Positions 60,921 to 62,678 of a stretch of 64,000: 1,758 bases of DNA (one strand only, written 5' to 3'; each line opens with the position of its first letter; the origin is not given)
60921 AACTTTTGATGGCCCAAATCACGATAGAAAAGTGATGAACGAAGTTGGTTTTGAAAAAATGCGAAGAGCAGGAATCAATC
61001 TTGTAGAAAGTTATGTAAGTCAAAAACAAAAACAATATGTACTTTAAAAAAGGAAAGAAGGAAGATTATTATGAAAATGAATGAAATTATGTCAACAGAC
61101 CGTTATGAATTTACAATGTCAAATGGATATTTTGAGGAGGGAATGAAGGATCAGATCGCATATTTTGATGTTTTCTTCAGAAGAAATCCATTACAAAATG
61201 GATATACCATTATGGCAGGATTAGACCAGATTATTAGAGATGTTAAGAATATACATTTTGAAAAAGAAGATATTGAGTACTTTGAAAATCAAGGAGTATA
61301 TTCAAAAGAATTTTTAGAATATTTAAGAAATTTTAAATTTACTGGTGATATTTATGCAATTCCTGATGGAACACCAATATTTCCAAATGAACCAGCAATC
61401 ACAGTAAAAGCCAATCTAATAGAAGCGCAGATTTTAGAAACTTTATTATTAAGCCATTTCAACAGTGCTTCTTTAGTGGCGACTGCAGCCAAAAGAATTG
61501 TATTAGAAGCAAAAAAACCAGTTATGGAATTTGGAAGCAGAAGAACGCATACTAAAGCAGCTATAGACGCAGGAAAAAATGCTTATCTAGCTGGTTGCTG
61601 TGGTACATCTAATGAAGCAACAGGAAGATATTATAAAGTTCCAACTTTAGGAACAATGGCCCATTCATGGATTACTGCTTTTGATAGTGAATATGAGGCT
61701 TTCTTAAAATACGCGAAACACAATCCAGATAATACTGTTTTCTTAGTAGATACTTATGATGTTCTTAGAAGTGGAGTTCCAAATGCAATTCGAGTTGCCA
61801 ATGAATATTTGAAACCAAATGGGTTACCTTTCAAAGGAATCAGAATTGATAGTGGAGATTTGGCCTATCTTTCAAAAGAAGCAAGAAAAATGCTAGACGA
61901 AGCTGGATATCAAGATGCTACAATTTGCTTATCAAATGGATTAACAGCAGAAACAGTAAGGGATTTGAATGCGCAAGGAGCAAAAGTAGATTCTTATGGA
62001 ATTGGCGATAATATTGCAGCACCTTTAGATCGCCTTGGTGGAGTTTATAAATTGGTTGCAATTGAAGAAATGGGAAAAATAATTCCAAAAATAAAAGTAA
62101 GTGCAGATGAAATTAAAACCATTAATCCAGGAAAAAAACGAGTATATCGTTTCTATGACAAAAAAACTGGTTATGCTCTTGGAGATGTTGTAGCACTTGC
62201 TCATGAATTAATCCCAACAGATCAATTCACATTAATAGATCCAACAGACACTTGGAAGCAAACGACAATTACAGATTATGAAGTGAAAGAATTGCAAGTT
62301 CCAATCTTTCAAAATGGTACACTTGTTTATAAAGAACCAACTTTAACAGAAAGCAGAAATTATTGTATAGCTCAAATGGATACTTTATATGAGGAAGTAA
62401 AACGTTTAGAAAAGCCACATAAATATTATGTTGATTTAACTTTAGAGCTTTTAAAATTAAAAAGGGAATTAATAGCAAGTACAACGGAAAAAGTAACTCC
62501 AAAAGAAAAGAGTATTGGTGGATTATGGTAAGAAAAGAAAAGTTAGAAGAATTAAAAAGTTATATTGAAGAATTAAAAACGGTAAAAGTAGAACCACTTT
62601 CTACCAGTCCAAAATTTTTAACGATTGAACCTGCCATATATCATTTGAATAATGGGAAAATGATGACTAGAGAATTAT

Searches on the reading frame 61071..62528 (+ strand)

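Call 43: search_protein_families(library=pfam, proteins=[window:61071-62528:+], max_evalue=0.001)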
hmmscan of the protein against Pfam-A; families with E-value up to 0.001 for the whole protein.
window:61071-62528:+ (486 aa): 3 families
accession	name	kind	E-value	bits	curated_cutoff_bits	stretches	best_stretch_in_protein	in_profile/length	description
PF17767.7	NAPRTase_N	-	8.3e-36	123.5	32.6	1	7-129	1-123/125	Nicotinate phosphoribosyltransferase (NAPRTase) N-terminal domain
PF17956.6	NAPRTase_C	-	1.8e-33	115.7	23.3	1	355-464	1-111/111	Nicotinate phosphoribosyltransferase C-terminal domain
PF04095.22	NAPRTase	-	5.2e-08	33.4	20.8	1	151-338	3-203/239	Nicotinate phosphoribosyltransferase (NAPRTase) family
